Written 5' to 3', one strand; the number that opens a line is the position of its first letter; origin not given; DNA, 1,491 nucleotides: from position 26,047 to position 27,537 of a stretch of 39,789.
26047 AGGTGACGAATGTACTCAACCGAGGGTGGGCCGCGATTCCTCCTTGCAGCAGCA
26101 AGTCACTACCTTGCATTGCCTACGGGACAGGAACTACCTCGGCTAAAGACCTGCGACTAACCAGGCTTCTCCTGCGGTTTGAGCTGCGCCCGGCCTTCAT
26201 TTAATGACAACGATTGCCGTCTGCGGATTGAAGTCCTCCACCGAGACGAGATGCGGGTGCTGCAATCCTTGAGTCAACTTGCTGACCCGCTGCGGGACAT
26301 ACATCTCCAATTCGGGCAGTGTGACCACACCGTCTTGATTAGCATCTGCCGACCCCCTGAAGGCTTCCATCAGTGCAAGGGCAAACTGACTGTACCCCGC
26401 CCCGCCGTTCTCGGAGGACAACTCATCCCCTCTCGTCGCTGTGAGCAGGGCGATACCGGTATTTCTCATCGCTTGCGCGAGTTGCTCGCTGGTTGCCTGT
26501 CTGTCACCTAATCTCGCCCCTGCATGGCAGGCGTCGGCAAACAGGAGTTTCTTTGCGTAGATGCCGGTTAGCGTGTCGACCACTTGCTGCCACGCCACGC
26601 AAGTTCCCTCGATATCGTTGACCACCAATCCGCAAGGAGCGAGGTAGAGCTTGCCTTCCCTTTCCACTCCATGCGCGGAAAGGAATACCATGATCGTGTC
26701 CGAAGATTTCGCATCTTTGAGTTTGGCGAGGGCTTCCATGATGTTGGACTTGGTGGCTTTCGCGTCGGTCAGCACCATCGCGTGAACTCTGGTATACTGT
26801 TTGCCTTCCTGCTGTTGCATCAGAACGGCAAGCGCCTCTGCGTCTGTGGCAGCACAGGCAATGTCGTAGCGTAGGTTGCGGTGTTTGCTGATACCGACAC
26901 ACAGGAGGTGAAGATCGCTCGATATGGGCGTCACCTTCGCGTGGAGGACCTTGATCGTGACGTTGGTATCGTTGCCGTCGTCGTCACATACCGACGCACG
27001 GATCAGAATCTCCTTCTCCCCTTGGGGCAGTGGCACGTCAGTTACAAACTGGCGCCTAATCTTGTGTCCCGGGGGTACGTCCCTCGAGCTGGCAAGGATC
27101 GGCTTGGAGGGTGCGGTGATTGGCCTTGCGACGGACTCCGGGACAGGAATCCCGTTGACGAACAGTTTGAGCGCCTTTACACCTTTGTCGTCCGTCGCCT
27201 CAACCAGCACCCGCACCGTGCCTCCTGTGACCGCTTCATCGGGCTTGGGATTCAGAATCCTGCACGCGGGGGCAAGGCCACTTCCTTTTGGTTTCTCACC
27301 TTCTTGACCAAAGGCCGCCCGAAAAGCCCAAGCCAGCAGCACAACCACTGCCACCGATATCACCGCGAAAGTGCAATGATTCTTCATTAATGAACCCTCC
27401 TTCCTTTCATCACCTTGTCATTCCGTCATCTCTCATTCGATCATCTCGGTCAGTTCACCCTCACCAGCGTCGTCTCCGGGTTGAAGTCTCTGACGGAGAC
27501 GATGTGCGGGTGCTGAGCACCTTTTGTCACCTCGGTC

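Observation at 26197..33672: Four pseudopilin genes packed onto two signal-peptide-bearing caspase genes, one fused to 14 WD40 blades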

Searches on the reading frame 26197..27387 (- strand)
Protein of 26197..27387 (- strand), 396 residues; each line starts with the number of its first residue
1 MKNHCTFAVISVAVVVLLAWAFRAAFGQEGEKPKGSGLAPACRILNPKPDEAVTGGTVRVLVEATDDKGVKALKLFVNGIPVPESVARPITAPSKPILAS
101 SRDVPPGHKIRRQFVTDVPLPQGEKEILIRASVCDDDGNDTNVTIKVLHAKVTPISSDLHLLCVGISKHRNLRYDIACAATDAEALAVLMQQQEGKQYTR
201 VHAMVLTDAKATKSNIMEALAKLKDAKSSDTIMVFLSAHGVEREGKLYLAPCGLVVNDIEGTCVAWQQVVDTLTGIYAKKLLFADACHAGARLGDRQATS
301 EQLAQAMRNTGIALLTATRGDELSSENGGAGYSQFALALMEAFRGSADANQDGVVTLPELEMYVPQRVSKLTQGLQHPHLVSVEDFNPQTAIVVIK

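Call 5: search_protein_families(library=pfam, proteins=[window:26197-27387:-], max_evalue=0.01)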
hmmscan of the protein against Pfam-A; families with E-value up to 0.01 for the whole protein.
window:26197-27387:- (396 aa): 2 families
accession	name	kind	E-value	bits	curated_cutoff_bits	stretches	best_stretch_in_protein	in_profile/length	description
PF00656.27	Peptidase_C14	-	7.5e-13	49.1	21.4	1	162-382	5-225/233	Caspase domain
PF17957.7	Big_7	-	5.4e-07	30.6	24.1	1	40-91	1-53/70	Bacterial Ig domain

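Call 8: find_homologous_proteins(query=window:26197-27387:-, max_evalue=0.00001)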
Query window:26197-27387:- (396 aa): 9 proteins with E <= 0.00001 among 8000 candidates.
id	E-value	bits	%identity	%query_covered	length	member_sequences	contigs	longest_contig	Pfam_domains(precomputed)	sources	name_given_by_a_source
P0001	2.8e-259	877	100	100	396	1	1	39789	PF00656.28,PF17957.8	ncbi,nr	ncbi:MAG: caspase family protein [Armatimonadetes bacterium]|nr:caspase family protein [Armatimonado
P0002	6.5e-103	363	48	91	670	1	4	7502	PF25168.2,PF23769.2,PF24105.2,PF24805.2,PF24817.2,PF23393.3,PF20426.5,PF00656.28,PF25460.2,PF00400.39,PF23414.2,PF23410.5,PF25174.2,PF24814.2,PF23381.2,PF25173.2,PF25171.2,PF12894.14,PF25175.2,PF24796.2,PF24780.2,PF23409.2,PF25172.2,PF24782.3,PF25391.2,PF24807.2,PF25047.1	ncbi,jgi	jgi:hypothetical protein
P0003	2.9e-35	140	29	88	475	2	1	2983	PF00656.28,PF12770.13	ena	-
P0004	7.6e-25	106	35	60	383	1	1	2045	PF00656.28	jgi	jgi:hypothetical protein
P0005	7.1e-14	70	32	50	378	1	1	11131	PF00656.28,PF19955.6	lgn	-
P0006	1.9e-9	55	29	58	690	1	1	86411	PF00656.28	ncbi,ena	-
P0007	3.2e-9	55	30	53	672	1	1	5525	PF00656.28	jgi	jgi:hypothetical protein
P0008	6.4e-8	50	29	41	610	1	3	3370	PF00656.28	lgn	-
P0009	2.2e-7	49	26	59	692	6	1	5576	PF00656.28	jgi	-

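Call 9: find_encoding_contigs(protein=P0002, flank=10000, max_places=10)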
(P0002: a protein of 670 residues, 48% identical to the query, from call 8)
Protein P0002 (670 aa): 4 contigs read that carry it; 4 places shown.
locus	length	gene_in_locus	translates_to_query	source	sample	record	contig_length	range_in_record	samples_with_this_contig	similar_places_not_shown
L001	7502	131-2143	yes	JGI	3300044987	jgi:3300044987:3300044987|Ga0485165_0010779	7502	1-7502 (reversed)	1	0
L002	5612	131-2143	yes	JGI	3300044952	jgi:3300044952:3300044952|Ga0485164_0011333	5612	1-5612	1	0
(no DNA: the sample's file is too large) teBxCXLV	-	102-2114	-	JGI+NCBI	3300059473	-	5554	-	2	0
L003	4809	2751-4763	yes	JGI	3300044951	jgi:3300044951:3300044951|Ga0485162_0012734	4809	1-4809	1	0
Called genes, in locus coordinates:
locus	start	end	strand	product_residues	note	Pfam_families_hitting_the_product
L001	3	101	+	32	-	?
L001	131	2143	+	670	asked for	PF23381:Beta-prop_IFT122_1st, PF23409:Beta-prop_EML, PF23414:Beta-prop_EML_2, PF24796:WDR55, PF24807:WD40_CDC20-Fz, PF25168:Beta-prop_WDR36-Utp21_2nd, PF25174:Beta-prop_THOC3, PF25175:Beta-prop_WDR5, +25 more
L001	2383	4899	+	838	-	PF13676:TIR_2, PF13374:TPR_10 (faint), PF00515:TPR_1 (faint), PF13424:TPR_12 (weak)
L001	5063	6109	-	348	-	PF13102:Phage_int_SAM_5 (weak), PF14659:Phage_int_SAM_3, PF00589:Phage_integrase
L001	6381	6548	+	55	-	-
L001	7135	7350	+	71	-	-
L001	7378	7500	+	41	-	?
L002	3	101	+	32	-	?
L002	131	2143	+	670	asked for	PF23381:Beta-prop_IFT122_1st, PF23409:Beta-prop_EML, PF23414:Beta-prop_EML_2, PF24796:WDR55, PF24807:WD40_CDC20-Fz, PF25168:Beta-prop_WDR36-Utp21_2nd, PF25174:Beta-prop_THOC3, PF25175:Beta-prop_WDR5, +25 more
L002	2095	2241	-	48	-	-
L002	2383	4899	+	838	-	PF13676:TIR_2, PF13374:TPR_10 (faint), PF00515:TPR_1 (faint), PF13424:TPR_12 (weak)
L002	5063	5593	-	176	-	PF00589:Phage_integrase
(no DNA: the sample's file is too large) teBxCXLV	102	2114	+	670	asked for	PF23381:Beta-prop_IFT122_1st, PF23409:Beta-prop_EML, PF23414:Beta-prop_EML_2, PF24796:WDR55, PF24807:WD40_CDC20-Fz, PF25168:Beta-prop_WDR36-Utp21_2nd, PF25174:Beta-prop_THOC3, PF25175:Beta-prop_WDR5, +25 more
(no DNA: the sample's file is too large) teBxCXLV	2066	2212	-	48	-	-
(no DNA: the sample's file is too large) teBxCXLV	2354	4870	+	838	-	PF13676:TIR_2, PF13374:TPR_10 (faint), PF00515:TPR_1 (faint), PF13424:TPR_12 (weak)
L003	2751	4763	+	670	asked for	PF23381:Beta-prop_IFT122_1st, PF23409:Beta-prop_EML, PF23414:Beta-prop_EML_2, PF24796:WDR55, PF24807:WD40_CDC20-Fz, PF25168:Beta-prop_WDR36-Utp21_2nd, PF25174:Beta-prop_THOC3, PF25175:Beta-prop_WDR5, +25 more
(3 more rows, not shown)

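Call 10: find_encoding_contigs(protein=P0001, flank=10000, max_places=10)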
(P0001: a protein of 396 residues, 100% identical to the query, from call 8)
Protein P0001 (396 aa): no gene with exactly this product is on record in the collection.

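Call 47: search_protein_families(library=pfam, proteins=[L001:2383-4899:+], max_evalue=0.001)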
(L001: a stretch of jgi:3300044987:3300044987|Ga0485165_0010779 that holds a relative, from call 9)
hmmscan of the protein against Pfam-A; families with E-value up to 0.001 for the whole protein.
L001:2383-4899:+ (838 aa): 9 families
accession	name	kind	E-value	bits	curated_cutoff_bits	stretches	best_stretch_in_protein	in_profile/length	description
PF13676.11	TIR_2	-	1.1e-19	71.5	28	1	5-114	1-110/122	TIR domain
PF13424.12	TPR_12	-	5.6e-13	49.3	30.1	2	723-792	2-74/77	Tetratricopeptide repeat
PF13374.12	TPR_10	-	3e-07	30.7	27.5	1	685-718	3-36/42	Tetratricopeptide repeat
PF00515.34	TPR_1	-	1.5e-05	25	27.8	0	685-714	2-31/34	Tetratricopeptide repeat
PF01582.25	TIR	-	3.6e-05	24.1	21.3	1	2-80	1-81/179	TIR domain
PF13176.12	TPR_7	-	3.9e-05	23.9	27.9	0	686-720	1-35/36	Tetratricopeptide repeat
PF07719.23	TPR_2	-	6.1e-05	23.3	27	0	686-714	3-31/34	Tetratricopeptide repeat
PF00931.28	NB-ARC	-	0.0005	19.9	23.5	0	188-428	11-247/248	NB-ARC domain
PF08937.16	ThsB_TIR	-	0.00093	20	21.2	0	43-94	47-98/100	Thoeris protein ThsB, TIR-like domain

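Call 54: search_protein_families(library=ncbifam, proteins=[window:26197-27387:-], max_evalue=0.001)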
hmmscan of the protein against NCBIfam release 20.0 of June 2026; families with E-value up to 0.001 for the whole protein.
window:26197-27387:- (396 aa): 1 family
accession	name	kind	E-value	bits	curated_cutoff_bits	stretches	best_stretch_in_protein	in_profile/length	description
NF047832.1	caspase_w_EACC1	subfamily_domain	2.4e-20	73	140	1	163-369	5-209/211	caspase, EACC1-associated type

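Call 55: search_protein_families(library=padloc, proteins=[window:26197-27387:-, L001:2383-4899:+], max_evalue=0.001)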
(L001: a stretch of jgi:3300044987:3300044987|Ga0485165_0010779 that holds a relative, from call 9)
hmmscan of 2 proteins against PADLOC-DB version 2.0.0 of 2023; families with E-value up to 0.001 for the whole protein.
window:26197-27387:- (396 aa): 1 family
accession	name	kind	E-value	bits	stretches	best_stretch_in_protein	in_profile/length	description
PDLC02987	caspase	-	8e-09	33.2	1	159-326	3-150/453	-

L001:2383-4899:+ (838 aa): 5 families
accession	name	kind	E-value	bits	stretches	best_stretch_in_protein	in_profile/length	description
PDLC01169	TPR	-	9e-13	46.2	1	679-800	104-221/252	TPR repeats containing protein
PDLC02012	SAVED5--SAVED_TIR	-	2.1e-07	28.4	1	3-75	14-87/404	-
PDLC05062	PDC-S66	-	7e-05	20.4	1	3-65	149-212/282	-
PDLC00421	ThsB1|ThsB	-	0.00068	17.4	0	47-112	66-133/180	TIR-like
PDLC00426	ThsB1|ThsB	-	0.00096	16.5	0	3-88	238-332/352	TIR-like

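Call 56: search_solved_structures(query=window:26197-27387:-, max_evalue=0.01, show_alignments=2)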
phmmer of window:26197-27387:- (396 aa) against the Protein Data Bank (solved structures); distinct sequences matched with E-value up to 0.01: 0.

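Call 58: search_solved_structures(query=A4, max_evalue=1, show_alignments=2)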
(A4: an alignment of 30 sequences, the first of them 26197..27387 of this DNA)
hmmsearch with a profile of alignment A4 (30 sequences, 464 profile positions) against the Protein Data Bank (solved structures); distinct sequences matched with E-value up to 1: 43.
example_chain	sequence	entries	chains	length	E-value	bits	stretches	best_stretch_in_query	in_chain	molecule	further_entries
4f6o_A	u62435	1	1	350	1.2e-10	44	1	219-354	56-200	Metacaspase-1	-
3bij_A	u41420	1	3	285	5.7e-10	41.7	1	229-404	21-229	Uncharacterized protein GSU0716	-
6w8s_A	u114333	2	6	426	1.6e-09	40.3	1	220-366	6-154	Metacaspase-4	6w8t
4f6p_A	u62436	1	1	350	5.5e-09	38.5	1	216-303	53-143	Metacaspase-1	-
7qp0_A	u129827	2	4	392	2.2e-08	36.5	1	212-354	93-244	Metacaspase-1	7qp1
4afr_A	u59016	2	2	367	1e-07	34.3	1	219-389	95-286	METACASPASE | METACASPASE MCA2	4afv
4afp_A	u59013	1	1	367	1.3e-07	34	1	219-389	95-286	METACASPASE MCA2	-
6w8r_A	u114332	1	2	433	2.2e-07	33.2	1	220-302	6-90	Metacaspase-4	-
4af8_A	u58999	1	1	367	2.3e-07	33.2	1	219-389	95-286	METACASPASE MCA2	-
9n3d_A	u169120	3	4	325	7.3e-05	24.9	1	219-303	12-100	Metacaspase-9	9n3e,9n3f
8a53_A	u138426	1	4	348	8.9e-05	24.6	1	212-315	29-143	Metacaspase-9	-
6bnc_A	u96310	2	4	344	0.011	17.7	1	269-309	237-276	Phosphoethanolamine transferase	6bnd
6bne_A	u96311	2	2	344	0.011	17.7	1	269-309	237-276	Phosphoethanolamine transferase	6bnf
3pdd_A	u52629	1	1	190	0.022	16.7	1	86-155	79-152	Glycoside hydrolase, family 9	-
6li5_A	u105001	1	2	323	0.03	16.3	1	269-311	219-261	Probable phosphatidylethanolamine transferase Mcr-1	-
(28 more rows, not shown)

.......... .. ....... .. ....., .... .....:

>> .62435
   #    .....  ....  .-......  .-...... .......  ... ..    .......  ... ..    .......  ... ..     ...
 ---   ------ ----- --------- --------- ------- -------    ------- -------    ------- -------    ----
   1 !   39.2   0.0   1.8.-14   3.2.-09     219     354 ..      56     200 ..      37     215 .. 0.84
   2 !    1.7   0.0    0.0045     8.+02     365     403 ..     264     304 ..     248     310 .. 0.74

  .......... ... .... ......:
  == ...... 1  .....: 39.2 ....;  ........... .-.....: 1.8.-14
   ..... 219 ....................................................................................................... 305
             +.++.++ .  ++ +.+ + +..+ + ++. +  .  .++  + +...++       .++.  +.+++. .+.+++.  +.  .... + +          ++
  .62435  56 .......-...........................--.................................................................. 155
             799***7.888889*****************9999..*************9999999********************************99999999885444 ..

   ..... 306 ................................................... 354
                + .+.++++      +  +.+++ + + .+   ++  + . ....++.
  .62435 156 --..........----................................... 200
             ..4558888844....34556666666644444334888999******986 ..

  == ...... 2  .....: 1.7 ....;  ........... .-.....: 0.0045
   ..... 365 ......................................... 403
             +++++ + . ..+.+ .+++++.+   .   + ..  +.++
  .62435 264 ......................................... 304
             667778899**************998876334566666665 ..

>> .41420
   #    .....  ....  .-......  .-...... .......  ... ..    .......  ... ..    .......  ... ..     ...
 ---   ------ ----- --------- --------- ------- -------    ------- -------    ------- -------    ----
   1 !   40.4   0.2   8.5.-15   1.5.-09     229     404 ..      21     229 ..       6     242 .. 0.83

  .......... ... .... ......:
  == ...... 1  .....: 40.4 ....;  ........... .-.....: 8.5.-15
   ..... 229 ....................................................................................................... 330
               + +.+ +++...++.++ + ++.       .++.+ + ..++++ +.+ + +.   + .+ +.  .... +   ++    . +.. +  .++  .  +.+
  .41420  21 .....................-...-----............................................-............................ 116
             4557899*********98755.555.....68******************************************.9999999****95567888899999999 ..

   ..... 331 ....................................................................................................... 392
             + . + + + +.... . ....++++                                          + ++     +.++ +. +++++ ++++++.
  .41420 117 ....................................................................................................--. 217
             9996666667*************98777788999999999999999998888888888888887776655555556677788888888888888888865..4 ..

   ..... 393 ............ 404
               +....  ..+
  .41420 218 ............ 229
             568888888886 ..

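Call 74: predict_structure(alignment_id=A4)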
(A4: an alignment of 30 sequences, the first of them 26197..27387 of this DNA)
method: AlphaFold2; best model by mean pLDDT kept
length: 396 residues; sequences in the alignment: 30
mean_pLDDT: 86.8   pTM: 0.85
mean pLDDT of the five models: 86.8, 85.7, 85.5, 85.0, 83.7
residues with pLDDT >= 90: 268; 70-90: 80; 50-70: 13; < 50: 35
segments of 3 or more residues with pLDDT < 50: 1-32, 289-291
pLDDT, mean of each block of 10 residues (from residue 1): 36 38 37 68 96 95 92 91 80 75 83 92 93 92 95 92 97 92 98 97 98 98 96 96 94 95 96 94 78 81 86 92 83 96 97 95 96 93 79 93
secondary structure, 60 per line:
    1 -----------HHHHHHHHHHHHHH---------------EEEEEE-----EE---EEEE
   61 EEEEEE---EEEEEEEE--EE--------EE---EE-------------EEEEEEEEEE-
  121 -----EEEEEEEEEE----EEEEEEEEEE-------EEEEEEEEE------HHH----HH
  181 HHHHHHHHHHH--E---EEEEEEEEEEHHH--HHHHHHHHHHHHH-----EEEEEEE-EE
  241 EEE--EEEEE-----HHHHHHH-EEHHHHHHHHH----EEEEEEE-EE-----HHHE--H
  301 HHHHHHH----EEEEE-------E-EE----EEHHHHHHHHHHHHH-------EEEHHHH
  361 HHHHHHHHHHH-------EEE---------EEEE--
elements in order: H12-25 E41-46 E57-66 E70-77 E110-119 E126-135 E140-149 E157-165 H179-191 E198-207 H213-225 E231-237 E239-243 E246-250 H256-262 H266-274 E279-285 H300-307 E312-316 H334-346 E354-356 H357-371 E379-381 E391-394

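Call 78: fold_search(model_id=the predicted structure, library=pdb)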
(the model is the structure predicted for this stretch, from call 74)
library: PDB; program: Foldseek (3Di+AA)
matches with E <= 10: 1929; with E <= 0.001: 142
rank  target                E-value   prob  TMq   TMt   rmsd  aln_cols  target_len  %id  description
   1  4i1p_C                1.1e-10  1.00  0.47  0.49   4.6       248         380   16  Human MALT1 (caspase-IG3) in complex with activity based-probe (released 2014-07-09)
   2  8v4x_D                3.1e-10  1.00  0.45  0.49   6.4       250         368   16  Structure of MALT1 in complex with an allosteric inhibitor (released 2024-05-01)
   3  8v4x_F                3.4e-10  1.00  0.46  0.51   4.9       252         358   15  Structure of MALT1 in complex with an allosteric inhibitor (released 2024-05-01)
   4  3uo8_C                4.4e-10  1.00  0.44  0.47   6.1       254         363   15  Crystal structure of the MALT1 paracaspase (P1 form) (released 2011-12-21)
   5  8v4x_C                4.9e-10  1.00  0.46  0.50   5.5       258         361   16  Structure of MALT1 in complex with an allosteric inhibitor (released 2024-05-01)
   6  8v4x_B                5.2e-10  1.00  0.45  0.49   6.8       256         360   16  Structure of MALT1 in complex with an allosteric inhibitor (released 2024-05-01)
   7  8v4x_E                1.0e-09  1.00  0.44  0.48   5.2       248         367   16  Structure of MALT1 in complex with an allosteric inhibitor (released 2024-05-01)
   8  3uo8_B                1.0e-09  1.00  0.43  0.47   6.5       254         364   15  Crystal structure of the MALT1 paracaspase (P1 form) (released 2011-12-21)
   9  3v4o_A                1.1e-09  1.00  0.45  0.73   6.7       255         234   16  Human MALT1 (caspase domain) in complex with an irreversible peptidic inhibitor (released 2012-03-14)
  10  8v4x_A                1.1e-09  1.00  0.44  0.48   6.1       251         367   16  Structure of MALT1 in complex with an allosteric inhibitor (released 2024-05-01)
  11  7paw_B                3.7e-09  1.00  0.45  0.48   4.8       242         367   15  MALT1 in complex with compound 1 (released 2021-11-17)
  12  7pav_A                4.1e-09  1.00  0.44  0.49   6.1       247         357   15  MALT1 in complex with compound 1 (released 2021-11-17)
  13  4i1p_A                4.9e-09  1.00  0.45  0.47   5.2       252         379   16  Human MALT1 (caspase-IG3) in complex with activity based-probe (released 2014-07-09)
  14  7pav_B                5.2e-09  1.00  0.44  0.47   5.6       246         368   15  MALT1 in complex with compound 1 (released 2021-11-17)
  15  3v4l_A                6.2e-09  1.00  0.44  0.45   6.5       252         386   16  Mouse MALT1(caspase-IG3 domains) in complex with a irreversible peptidic inhibitor (released 2012-03-14)
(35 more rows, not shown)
